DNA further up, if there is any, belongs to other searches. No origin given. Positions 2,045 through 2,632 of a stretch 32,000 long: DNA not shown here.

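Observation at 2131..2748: HicB/HicA-like two-gene cassette inserted inside the essential pheS-pheT operon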

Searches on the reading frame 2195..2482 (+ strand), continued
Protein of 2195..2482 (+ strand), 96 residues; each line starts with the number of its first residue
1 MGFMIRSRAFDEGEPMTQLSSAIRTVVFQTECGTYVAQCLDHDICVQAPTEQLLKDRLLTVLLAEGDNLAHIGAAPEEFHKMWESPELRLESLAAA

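Call 68: find_encoding_contigs(protein=P0035, flank=4000, max_places=2)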
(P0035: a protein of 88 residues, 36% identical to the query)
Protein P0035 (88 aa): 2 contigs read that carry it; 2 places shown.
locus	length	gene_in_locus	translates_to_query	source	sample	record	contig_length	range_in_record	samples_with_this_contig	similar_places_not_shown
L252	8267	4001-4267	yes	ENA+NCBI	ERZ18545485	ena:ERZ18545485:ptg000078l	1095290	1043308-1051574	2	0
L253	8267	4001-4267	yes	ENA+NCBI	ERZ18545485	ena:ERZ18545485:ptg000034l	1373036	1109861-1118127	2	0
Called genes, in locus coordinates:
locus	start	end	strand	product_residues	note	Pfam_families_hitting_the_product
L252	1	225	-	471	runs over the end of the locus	PF20042:DUF6444, PF13005:zf-IS66 (weak), PF03050:DDE_Tnp_IS66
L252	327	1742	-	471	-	PF20042:DUF6444, PF13005:zf-IS66 (weak), PF03050:DDE_Tnp_IS66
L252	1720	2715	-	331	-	PF13612:DDE_Tnp_1_3, PF01609:DDE_Tnp_1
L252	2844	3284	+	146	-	-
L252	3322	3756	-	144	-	PF13403:Hint_2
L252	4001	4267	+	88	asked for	-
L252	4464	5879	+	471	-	PF20042:DUF6444, PF13005:zf-IS66 (weak), PF03050:DDE_Tnp_IS66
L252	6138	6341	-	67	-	-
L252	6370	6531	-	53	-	-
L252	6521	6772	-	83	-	-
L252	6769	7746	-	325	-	PF12762:DDE_Tnp_IS1595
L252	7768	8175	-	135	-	-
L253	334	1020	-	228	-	PF00872:Transposase_mut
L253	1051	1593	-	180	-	PF13358:DDE_3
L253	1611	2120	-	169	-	PF13384:HTH_23 (weak), PF13518:HTH_28, PF13551:HTH_29, PF13565:HTH_32, PF13592:HTH_33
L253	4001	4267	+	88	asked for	-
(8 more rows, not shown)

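Call 69: find_encoding_contigs(protein=P0097, flank=4000, max_places=2)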
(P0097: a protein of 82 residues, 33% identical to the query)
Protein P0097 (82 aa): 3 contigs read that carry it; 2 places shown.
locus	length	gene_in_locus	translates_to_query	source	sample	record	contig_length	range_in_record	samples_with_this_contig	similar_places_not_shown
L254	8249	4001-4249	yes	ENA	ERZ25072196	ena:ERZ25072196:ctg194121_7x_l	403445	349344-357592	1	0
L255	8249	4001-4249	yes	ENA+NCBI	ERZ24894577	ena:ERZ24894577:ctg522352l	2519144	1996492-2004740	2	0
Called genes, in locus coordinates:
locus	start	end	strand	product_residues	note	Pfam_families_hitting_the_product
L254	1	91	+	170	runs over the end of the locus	PF01782:RimM, PF05239:PRC, PF24986:PRC_RimM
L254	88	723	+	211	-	-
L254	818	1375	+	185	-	PF01746:tRNA_m1G_MT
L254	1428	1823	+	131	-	PF01245:Ribosomal_L19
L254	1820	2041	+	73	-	PF01197:Ribosomal_L31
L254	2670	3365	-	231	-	PF08279:HTH_11, PF19187:HTH_PafC (faint), PF13280:WYL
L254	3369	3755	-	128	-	PF00903:Glyoxalase, PF22677:Ble-like_N, PF18029:Glyoxalase_6 (weak)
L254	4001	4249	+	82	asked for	-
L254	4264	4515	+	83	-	-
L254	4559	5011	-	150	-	PF06240:COXG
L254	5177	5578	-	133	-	PF07798:CCDC90-like (faint)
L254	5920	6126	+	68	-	PF00313:CSD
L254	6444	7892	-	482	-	PF00171:Aldedh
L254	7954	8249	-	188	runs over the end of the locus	PF07681:DoxX (faint)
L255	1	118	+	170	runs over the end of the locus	PF01782:RimM, PF05239:PRC, PF24986:PRC_RimM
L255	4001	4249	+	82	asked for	-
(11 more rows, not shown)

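Call 70: find_encoding_contigs(protein=P0120, flank=4000, max_places=2)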
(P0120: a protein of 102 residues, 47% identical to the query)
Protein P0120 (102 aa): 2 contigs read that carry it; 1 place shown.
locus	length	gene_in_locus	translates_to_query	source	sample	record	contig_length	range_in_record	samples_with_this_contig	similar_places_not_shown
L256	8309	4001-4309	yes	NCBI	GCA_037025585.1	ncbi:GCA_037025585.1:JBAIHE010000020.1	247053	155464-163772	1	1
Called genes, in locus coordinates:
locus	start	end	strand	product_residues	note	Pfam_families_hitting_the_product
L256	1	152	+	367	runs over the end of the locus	PF06559:DCD_N, PF22769:DCD, PF22569:DCD_C, PF22769:DCD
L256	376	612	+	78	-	-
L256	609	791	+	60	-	-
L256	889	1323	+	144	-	-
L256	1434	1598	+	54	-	-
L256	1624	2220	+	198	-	PF02630:SCO1-SenC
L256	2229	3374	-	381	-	PF13641:Glyco_tranf_2_3, PF13632:Glyco_trans_2_3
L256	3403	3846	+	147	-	-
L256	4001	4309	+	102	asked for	-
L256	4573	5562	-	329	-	PF12760:Zn_ribbon_IS1595, PF12762:DDE_Tnp_IS1595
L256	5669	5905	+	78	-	PF20075:DUF6471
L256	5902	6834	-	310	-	-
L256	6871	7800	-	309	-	-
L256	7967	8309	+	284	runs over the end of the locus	PF00497:SBP_bac_3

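Call 71: find_encoding_contigs(protein=P0051, flank=4000, max_places=2)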
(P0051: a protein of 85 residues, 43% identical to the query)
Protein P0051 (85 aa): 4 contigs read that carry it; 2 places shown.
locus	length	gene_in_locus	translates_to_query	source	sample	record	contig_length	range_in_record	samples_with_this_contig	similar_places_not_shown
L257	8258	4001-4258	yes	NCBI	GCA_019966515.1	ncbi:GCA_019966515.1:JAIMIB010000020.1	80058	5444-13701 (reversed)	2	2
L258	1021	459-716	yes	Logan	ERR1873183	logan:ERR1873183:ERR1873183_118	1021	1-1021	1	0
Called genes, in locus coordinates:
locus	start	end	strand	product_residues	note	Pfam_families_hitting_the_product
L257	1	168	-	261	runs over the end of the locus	-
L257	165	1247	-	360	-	PF13356:Arm-DNA-bind_3, PF00589:Phage_integrase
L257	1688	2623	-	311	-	-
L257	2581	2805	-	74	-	PF20075:DUF6471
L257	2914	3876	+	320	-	PF12760:Zn_ribbon_IS1595, PF12762:DDE_Tnp_IS1595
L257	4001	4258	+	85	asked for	-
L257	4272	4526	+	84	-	-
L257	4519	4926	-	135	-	-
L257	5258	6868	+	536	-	PF00990:GGDEF, PF00563:EAL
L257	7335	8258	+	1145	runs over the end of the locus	PF00353:HemolysinCabind, PF13403:Hint_2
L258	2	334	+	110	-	?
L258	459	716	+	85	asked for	-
